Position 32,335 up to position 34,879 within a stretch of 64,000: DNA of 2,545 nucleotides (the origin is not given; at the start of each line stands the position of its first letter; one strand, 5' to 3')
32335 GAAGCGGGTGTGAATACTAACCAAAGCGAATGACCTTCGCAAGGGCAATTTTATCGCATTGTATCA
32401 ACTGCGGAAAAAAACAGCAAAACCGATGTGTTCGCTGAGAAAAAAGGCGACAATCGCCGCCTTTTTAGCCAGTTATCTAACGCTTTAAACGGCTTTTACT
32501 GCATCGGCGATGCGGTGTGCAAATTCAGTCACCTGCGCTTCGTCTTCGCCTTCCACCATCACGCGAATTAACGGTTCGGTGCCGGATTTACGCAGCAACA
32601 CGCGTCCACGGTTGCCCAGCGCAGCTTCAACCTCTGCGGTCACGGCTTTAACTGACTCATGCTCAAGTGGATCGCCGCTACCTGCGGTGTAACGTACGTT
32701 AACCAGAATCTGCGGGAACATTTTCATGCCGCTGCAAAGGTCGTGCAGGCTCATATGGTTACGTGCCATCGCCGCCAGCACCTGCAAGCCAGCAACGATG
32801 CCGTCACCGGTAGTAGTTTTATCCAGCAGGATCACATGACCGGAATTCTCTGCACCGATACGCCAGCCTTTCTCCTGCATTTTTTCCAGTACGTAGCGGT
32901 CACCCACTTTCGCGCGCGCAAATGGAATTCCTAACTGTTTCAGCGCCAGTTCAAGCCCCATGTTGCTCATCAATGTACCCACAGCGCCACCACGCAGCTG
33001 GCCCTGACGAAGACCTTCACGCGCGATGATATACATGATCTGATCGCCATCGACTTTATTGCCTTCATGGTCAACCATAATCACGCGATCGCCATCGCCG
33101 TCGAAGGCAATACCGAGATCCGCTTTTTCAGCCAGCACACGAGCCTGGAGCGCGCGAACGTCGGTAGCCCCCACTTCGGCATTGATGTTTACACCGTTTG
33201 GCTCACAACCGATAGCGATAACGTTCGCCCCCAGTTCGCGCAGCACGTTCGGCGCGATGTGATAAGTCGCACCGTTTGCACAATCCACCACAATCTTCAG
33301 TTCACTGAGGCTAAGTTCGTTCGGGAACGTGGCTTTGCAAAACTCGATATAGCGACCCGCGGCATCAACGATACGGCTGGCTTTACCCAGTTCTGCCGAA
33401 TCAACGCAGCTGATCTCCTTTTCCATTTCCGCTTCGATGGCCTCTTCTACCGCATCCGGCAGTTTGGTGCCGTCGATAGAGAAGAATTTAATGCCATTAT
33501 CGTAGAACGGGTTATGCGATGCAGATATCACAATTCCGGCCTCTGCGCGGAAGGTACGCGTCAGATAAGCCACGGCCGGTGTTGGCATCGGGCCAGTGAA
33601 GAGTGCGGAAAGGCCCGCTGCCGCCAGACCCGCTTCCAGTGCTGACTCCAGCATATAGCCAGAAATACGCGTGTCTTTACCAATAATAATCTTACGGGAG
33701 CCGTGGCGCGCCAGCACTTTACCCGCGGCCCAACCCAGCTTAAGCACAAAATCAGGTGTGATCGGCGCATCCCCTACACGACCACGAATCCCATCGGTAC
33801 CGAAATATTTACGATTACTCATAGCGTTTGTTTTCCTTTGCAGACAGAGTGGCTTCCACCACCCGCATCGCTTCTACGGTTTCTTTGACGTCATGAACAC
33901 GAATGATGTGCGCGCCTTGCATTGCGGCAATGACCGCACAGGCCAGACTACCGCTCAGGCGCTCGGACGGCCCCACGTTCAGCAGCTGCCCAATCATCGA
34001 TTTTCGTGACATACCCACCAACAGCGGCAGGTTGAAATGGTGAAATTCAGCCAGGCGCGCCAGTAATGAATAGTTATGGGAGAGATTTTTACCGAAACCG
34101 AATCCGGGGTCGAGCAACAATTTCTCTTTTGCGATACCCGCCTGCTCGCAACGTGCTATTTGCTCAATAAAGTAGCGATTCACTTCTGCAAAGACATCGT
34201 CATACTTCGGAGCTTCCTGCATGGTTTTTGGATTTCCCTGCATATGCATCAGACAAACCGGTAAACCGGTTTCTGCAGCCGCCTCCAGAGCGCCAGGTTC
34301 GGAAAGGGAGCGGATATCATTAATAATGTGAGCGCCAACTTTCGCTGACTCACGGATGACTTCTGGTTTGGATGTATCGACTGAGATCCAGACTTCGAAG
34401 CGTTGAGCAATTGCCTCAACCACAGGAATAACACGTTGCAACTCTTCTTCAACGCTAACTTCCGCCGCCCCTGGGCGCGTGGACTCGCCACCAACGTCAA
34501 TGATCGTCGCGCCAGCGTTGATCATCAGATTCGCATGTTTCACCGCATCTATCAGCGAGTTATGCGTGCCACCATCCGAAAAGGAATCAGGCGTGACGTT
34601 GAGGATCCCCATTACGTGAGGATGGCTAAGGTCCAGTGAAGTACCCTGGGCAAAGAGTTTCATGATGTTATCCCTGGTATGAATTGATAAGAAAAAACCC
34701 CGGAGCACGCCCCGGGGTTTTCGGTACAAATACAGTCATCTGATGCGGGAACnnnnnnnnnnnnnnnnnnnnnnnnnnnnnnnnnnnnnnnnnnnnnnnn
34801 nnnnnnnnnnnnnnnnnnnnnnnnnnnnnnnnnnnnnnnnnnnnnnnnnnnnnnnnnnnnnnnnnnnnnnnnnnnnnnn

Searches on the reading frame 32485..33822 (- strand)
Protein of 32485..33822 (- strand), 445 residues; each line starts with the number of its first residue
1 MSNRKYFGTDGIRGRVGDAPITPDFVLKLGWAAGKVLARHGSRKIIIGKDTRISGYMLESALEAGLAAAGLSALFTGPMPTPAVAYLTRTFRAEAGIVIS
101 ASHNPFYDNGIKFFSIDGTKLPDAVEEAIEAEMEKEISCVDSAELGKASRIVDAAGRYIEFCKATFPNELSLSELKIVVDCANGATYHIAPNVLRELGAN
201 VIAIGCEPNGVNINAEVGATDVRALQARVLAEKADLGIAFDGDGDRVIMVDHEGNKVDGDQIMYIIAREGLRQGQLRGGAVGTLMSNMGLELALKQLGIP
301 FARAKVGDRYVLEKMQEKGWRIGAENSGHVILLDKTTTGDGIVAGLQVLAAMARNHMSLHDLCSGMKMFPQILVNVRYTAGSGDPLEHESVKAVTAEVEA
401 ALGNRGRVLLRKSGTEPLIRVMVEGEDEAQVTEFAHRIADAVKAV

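Call 7: search_protein_families(proteins=[window:32485-33822:-], library=ncbifam, max_evalue=1e-20)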
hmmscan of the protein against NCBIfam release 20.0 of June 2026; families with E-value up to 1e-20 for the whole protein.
window:32485-33822:- (445 aa): 5 families
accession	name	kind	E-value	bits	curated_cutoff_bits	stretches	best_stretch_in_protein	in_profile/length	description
TIGR01455.1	glmM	equivalog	4.5e-197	655.1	447.55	1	7-443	1-441/442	phosphoglucosamine mutase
TIGR03990.1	Arch_GlmM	equivalog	2.6e-96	323.2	439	1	5-442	2-444/444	phosphoglucosamine mutase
NF007088.0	PRK09542.1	equivalog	5.9e-50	170.6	618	1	11-444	16-455/456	phosphomannomutase/phosphoglucomutase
NF046027.1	PhglucPhmanMutPgmG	equivalog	2.2e-42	145.3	600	1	12-369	15-368/460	phosphoglucomutase/phosphomannomutase PgmG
NF011943.0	PRK15414.1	subfamily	2.3e-24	86.2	801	1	6-433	6-444/456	phosphomannomutase CpsG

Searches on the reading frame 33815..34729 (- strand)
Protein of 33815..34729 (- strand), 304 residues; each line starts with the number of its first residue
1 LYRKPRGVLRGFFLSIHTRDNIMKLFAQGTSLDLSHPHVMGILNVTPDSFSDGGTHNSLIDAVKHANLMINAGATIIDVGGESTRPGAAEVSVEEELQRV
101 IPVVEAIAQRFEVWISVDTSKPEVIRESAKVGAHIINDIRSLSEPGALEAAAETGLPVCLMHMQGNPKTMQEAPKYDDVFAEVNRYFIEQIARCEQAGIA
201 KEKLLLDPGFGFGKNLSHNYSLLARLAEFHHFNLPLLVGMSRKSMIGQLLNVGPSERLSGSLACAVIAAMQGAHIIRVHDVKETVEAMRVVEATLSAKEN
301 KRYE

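Call 7: search_protein_families(proteins=[window:33815-34729:-], library=ncbifam, max_evalue=1e-20)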
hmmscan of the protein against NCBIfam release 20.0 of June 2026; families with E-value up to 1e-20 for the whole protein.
window:33815-34729:- (304 aa): 6 families
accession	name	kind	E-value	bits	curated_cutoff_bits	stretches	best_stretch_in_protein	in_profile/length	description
NF008625.0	PRK11613.1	equivalog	3.8e-182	603.7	455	1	23-304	1-282/282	dihydropteroate synthase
TIGR01496.1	DHPS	equivalog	8.8e-103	343.4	162.6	1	39-293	2-257/258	dihydropteroate synthase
NF033502.0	Sul4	exception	1.2e-58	198.9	600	1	38-293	6-274/277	sulfonamide-resistant dihydropteroate synthase Sul4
NF000296.1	Sul3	exception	5.1e-43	147.6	475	1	38-293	3-261/263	sulfonamide-resistant dihydropteroate synthase Sul3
NF000295.1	Sul2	exception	2.6e-37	129.1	575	1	39-293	7-263/271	sulfonamide-resistant dihydropteroate synthase Sul2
NF000294.1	Sul1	exception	3.4e-31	109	600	1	39-293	3-261/278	sulfonamide-resistant dihydropteroate synthase Sul1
